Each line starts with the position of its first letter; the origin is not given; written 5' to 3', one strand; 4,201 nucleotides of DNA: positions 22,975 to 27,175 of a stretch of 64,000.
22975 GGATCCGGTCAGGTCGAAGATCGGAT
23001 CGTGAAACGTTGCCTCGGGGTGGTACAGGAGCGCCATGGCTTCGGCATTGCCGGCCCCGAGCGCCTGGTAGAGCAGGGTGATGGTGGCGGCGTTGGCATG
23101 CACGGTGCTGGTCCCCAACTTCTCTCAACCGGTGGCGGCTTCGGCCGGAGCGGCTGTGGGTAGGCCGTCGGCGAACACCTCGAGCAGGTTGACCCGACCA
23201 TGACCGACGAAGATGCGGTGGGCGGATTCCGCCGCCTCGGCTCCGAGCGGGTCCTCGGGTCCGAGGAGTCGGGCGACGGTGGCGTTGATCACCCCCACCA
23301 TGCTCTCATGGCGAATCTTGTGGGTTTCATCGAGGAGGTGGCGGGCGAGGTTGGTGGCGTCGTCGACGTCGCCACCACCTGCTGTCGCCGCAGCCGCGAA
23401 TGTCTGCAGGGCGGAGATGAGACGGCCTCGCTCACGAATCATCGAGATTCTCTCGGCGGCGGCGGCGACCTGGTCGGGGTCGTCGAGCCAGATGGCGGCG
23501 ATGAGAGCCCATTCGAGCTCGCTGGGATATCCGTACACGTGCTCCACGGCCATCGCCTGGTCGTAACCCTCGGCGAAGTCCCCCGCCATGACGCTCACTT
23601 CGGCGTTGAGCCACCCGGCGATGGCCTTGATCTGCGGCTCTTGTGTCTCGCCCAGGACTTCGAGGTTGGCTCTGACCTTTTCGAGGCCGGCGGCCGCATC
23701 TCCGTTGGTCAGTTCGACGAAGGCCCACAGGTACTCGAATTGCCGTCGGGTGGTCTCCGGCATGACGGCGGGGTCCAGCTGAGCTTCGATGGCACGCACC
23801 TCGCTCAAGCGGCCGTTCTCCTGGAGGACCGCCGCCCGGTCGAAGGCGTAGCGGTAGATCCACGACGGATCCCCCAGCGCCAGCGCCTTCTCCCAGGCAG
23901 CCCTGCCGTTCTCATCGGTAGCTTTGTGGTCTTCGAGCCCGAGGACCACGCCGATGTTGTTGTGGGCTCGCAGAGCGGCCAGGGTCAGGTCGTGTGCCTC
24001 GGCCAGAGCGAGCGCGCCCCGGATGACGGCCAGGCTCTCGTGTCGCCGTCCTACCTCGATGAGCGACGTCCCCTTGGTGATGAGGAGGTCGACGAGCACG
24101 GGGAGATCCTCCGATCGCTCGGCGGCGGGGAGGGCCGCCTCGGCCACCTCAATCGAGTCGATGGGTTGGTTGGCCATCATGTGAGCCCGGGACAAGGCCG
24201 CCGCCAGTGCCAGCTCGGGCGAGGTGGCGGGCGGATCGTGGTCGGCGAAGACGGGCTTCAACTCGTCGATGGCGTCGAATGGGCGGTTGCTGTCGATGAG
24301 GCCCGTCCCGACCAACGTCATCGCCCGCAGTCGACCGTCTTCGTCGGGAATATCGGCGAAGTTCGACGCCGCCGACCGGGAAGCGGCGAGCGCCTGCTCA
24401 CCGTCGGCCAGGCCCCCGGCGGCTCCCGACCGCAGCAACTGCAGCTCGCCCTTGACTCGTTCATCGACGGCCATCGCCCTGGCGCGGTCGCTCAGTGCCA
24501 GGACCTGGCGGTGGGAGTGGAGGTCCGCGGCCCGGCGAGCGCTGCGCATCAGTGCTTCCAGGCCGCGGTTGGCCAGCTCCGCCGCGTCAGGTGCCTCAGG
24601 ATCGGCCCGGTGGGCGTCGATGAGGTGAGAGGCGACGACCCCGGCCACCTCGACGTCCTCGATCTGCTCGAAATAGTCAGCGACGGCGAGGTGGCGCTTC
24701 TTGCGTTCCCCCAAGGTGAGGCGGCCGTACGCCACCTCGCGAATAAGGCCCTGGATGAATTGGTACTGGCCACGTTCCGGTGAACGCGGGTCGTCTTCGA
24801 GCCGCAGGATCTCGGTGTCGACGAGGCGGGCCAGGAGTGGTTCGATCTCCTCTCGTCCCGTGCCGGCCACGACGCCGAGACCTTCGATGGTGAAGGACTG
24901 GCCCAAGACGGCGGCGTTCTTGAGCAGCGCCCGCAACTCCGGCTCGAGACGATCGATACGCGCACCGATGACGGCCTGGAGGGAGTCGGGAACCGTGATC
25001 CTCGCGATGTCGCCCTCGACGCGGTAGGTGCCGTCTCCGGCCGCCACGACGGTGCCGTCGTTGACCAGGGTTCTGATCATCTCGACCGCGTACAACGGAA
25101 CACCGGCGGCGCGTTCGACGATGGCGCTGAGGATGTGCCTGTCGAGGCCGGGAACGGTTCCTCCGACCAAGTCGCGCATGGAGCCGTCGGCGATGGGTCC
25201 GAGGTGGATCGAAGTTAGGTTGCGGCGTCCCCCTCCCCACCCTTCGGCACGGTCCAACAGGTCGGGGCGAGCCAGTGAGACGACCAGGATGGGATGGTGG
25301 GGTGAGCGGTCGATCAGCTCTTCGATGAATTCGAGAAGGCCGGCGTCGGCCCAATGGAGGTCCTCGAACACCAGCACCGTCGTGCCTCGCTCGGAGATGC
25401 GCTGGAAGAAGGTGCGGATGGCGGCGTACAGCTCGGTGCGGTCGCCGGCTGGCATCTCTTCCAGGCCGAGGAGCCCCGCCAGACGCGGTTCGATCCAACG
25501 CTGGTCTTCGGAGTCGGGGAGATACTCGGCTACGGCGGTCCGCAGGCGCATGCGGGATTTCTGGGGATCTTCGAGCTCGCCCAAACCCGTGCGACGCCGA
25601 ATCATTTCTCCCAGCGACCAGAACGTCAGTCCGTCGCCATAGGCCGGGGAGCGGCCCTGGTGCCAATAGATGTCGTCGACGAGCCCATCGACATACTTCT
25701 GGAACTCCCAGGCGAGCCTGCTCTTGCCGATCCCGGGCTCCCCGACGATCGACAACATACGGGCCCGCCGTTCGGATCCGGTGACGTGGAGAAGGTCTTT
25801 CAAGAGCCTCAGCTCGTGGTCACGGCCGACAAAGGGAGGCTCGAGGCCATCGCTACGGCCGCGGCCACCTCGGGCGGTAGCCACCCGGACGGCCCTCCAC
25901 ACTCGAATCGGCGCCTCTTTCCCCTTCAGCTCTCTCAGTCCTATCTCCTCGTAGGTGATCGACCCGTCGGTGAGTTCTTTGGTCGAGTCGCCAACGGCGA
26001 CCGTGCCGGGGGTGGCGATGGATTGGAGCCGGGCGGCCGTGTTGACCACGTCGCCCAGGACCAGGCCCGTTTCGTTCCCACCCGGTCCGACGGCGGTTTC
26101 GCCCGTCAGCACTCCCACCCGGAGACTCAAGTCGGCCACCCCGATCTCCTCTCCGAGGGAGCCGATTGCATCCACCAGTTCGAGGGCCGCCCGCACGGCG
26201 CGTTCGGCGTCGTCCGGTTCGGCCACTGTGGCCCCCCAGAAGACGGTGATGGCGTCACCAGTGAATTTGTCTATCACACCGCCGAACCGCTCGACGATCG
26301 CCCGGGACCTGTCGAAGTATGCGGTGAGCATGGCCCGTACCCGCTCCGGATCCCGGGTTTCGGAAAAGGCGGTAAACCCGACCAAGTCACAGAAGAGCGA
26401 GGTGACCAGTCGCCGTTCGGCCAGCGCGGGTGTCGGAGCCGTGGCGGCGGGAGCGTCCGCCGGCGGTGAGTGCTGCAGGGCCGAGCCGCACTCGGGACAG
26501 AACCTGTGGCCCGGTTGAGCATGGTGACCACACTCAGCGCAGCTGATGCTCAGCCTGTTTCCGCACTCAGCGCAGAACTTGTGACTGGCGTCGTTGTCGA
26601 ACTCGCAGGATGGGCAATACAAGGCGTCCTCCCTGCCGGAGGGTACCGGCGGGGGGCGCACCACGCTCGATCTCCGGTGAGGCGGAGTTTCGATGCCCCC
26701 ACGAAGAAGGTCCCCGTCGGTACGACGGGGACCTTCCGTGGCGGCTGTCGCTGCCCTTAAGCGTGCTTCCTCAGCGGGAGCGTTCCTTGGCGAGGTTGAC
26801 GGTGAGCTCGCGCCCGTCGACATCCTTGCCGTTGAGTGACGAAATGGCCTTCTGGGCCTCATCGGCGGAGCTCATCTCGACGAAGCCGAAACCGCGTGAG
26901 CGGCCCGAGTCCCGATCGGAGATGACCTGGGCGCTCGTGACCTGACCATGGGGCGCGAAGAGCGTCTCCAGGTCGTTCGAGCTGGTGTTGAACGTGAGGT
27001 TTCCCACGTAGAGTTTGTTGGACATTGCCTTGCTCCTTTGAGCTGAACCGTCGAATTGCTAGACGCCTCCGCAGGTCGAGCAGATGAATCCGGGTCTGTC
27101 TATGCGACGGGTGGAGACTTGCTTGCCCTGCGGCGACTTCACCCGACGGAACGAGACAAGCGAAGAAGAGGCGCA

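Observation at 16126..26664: cAMP-signalling neighbourhood: two class III cyclases plus a single-domain cNMP receptor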

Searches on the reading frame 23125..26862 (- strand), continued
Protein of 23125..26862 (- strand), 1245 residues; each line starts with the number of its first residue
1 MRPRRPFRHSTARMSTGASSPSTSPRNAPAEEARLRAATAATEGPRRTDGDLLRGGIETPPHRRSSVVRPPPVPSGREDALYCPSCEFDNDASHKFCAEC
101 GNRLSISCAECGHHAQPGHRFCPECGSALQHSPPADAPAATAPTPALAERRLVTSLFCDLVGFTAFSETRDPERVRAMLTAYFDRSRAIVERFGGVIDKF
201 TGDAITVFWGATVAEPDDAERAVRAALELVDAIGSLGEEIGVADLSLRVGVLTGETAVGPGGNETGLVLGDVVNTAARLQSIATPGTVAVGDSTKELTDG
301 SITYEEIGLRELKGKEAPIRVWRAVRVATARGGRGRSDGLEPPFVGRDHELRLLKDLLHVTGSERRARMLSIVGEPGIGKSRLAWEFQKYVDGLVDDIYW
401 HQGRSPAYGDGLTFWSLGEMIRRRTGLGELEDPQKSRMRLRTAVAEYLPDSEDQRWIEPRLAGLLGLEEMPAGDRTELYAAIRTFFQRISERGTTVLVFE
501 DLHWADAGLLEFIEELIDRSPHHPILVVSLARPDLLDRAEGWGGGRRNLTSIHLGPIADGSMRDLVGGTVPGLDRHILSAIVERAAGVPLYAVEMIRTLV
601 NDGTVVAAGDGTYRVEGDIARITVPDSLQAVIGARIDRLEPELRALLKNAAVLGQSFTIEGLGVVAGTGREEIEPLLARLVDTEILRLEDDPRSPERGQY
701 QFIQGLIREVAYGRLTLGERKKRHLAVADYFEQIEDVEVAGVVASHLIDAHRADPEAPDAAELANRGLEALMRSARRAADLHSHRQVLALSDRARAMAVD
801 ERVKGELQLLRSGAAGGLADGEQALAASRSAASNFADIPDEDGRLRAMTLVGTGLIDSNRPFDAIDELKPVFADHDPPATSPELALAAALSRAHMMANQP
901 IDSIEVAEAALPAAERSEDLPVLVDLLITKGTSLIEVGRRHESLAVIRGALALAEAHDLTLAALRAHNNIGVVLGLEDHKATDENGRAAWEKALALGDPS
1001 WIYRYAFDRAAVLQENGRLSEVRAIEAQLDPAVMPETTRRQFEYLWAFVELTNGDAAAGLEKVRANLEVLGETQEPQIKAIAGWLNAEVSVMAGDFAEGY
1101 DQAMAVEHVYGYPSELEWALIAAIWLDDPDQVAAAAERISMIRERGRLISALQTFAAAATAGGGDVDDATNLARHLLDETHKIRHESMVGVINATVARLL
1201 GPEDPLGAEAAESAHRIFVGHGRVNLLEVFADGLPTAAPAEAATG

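Call 45: predict_structure(alignment_id=A2)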
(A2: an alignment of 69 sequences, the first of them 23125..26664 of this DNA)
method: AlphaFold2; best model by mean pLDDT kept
length: 1179 residues; sequences in the alignment: 69
mean_pLDDT: 87.5   pTM: 0.60
mean pLDDT of the five models: 87.5, 87.0, 84.4, 83.7, 82.5
residues with pLDDT >= 90: 653; 70-90: 438; 50-70: 39; < 50: 49
segments of 3 or more residues with pLDDT < 50: 1-12, 66-79, 195-198, 264-272, 343-345, 1173-1179
pLDDT, mean of each block of 10 residues (from residue 1): 37 71 83 85 84 84 57 42 82 87 87 90 89 88 82 91 91 83 93 59 80 93 94 85 85 90 47 69 93 94 90 90 85 88 61 89 81 91 92 91 81 93 94 89 89 95 88 72 86 89 84 83 87 81 79 66 78 90 90 90 91 87 81 83 88 92 84 78 89 90 90 83 88 93 96 93 97 94 97 96 96 96 98 97 98 97 96 94 98 96 95 95 95 92 96 96 88 93 93 94 89 94 97 98 91 98 97 92 97 93 97 97 98 95 97 95 93 47
secondary structure, 60 per line:
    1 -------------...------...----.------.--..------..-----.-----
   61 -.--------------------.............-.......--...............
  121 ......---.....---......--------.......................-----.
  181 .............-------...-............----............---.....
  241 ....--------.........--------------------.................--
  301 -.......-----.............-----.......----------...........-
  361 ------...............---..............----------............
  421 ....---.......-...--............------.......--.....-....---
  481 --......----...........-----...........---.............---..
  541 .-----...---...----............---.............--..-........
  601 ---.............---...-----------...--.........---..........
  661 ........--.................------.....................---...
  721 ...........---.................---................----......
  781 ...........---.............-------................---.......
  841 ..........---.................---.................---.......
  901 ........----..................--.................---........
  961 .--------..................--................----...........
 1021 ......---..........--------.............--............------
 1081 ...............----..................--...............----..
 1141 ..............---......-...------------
elements in order (helices of 4 or more, strands of 3 or more residues): E14-16 E23-25 E83-95 H97-103 H106-126 E130-134 E138-143 H152-174 E180-193 E201-203 H205-216 E221-225 H226-232 E236-244 E253-261 H282-298 E302-308 H314-326 E332-338 H349-359 H367-381 H385-398 H409-424 E428-434 H441-452 E459-465 H468-472 H474-477 E483-488 H493-503 H509-519 H523-535 E539-541 E547-549 H560-571 H575-587 H593-600 H604-616 E620-622 E634-636 H639-647 H651-668 H671-687 H694-714 H718-731 H735-751 H755-770 H775-791 H795-807 H815-830 H834-850 H854-870 H874-890 H894-908 H913-930 H933-949 H953-961 H970-987 H990-1005 H1010-1026 H1030-1039 H1048-1060 H1063-1074 H1081-1095 H1100-1117 H1120-1134 H1139-1154 H1158-1163
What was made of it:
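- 24715..24894 (-): Winged-helix domain of the STAND core, residues 591-650. Not a C-terminal output HTH. Secondary structure of the AF2 model, call 45.
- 23170..24714 (-): TPR-like alpha-solenoid, residues 651-1165, about 26 helices. Presumed sensor domain. AF2 pLDDT is mostly above 90 here (call 45).
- On TPR repeat proteins: About 26 helices of roughly 10-21 residues (mostly 15-18) over residues 651-1163, pLDDT mostly above 90 (call 45)
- On Mycobacterial cyclase-ATPase-LuxR regulators (Rv0386 type): The model ends in the solenoid (call 45).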

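Call 47: fold_search(model_id=the predicted structure, library=pdb)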
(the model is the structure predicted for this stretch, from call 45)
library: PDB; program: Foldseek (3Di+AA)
matches with E <= 10: 1722; with E <= 0.001: 311
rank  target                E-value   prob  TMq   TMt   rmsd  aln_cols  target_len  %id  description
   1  6mfv_A                1.6e-11  1.00  0.19  0.30  26.3       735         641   13  Crystal structure of the Signal Transduction ATPase with Numerous Domains (STAND) protein with a tetratricopeptide rep (released 2019-02-20)
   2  3r5g_B                4.0e-11  1.00  0.15  0.86   3.6       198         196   27  Crystal structure of the adenylyl cyclase CyaB from P. aeruginosa (released 2012-01-11)
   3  2w01_B                1.1e-10  1.00  0.15  0.86   2.9       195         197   32  Crystal structure of the guanylyl cyclase Cya2 (released 2008-09-30)
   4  2w01_D                1.1e-10  1.00  0.15  0.84   1.8       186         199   33  Crystal structure of the guanylyl cyclase Cya2 (released 2008-09-30)
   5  3r5g_A                1.7e-10  1.00  0.15  0.86   2.0       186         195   28  Crystal structure of the adenylyl cyclase CyaB from P. aeruginosa (released 2012-01-11)
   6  2w01_C                3.8e-10  1.00  0.15  0.80   5.8       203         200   32  Crystal structure of the guanylyl cyclase Cya2 (released 2008-09-30)
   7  6fht_B                4.8e-10  1.00  0.15  0.24   2.0       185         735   34  Crystal structure of an artificial phytochrome regulated adenylate/guanylate cyclase in its dark adapted Pr form (released 2018-04-18)
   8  2w01_A                5.0e-10  1.00  0.14  0.81   2.3       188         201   32  Crystal structure of the guanylyl cyclase Cya2 (released 2008-09-30)
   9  2bw7_B                5.6e-10  1.00  0.14  0.81   2.6       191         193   30  A novel mechanism for adenylyl cyclase inhibition from the crystal structure of its complex with catechol estrogen (released 2005-07-20)
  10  1wc1_B                7.0e-10  1.00  0.14  0.80   2.7       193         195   30  Soluble adenylyl cyclase CyaC from S. platensis in complex with Rp- ATPalphaS (released 2004-12-20)
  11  1wc3_B                7.0e-10  1.00  0.14  0.82   2.7       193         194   30  Soluble adenylyl cyclase CyaC from S. platensis in complex with alpha, beta-methylene-ATP and Strontium (released 2004-12-20)
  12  5oyh_P                8.9e-10  1.00  0.14  0.89   2.1       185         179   27  crystal structure of the catalytic core of a rhodopsin-guanylyl cyclase with converted specificity in complex with ATP (released 2018-06-06)
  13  8dgc_B                8.9e-10  1.00  0.20  0.13  24.0      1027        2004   13  Avs3 bound to phage PhiV-1 terminase (released 2022-08-03)
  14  6sir_A                9.2e-10  1.00  0.14  0.88   2.3       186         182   27  Crystal structure of the guanylate cyclase domain of RhGC from Catenaria anguillulae in complex with GTP (released 2019-12-18)
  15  1wc1_A                9.6e-10  1.00  0.14  0.80   2.6       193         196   30  Soluble adenylyl cyclase CyaC from S. platensis in complex with Rp- ATPalphaS (released 2004-12-20)
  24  8dgc_A                1.6e-09  1.00  0.19  0.13  23.9      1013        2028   13  Avs3 bound to phage PhiV-1 terminase (released 2022-08-03)
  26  6fht_A                2.1e-09  1.00  0.15  0.24   1.7       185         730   34  Crystal structure of an artificial phytochrome regulated adenylate/guanylate cyclase in its dark adapted Pr form (released 2018-04-18)
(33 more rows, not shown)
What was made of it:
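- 24895..25839 (-): STAND NTPase module, residues 276-590. Fold matches to 6mfv and Avs3 8dgc (call 47).
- On STAND NTPase: AF2 model and 6mfv/8dgc fold matches (calls 45, 47).
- Closest known: STAND-TPR proteins: PH0952. Same: NTPase core, winged helix and C-terminal TPR-like solenoid; top Foldseek matches (call 47).
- Closest known: STAND-TPR proteins: PH0952. Different: TM-scores are low overall because the domain arrangement differs (call 47).
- Checked: The AlphaFold model (pLDDT 87.5, call 45) shows about 26 paired helices over residues 651-1163, and the best PDB fold match is the STAND-TPR protein 6mfv (call 47).
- High-confidence model with a STAND-TPR fold: calls 45, 47. Fold similarity of the STAND part to Avs3 (call 47).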

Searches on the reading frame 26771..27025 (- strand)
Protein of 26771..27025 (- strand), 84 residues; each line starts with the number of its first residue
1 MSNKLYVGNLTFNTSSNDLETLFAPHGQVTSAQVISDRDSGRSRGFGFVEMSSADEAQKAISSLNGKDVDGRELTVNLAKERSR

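Call 43: search_protein_families(library=pfam, proteins=[window:26771-27025:-], max_evalue=1)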
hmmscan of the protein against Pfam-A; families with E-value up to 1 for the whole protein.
window:26771-27025:- (84 aa): 4 families
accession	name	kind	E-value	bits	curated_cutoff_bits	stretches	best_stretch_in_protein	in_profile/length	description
PF00076.28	RRM_1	-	3.5e-24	84.9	20.7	1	5-74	1-69/70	RNA recognition motif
PF13893.12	RRM_5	-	0.00018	21.6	27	1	19-81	44-101/125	RNA recognition motif. (a.k.a. RRM, RBD, or RNP domain)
PF16842.11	RRM_occluded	-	0.071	13.4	30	1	10-76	9-70/79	Occluded RNA-recognition motif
PF15537.11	Ntox43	-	0.088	13.2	25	1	28-68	6-51/127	Bacterial toxin 43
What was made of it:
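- Checked: The longer ORF would overlap an RRM_1 gene at 26771-27025 (call 43).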
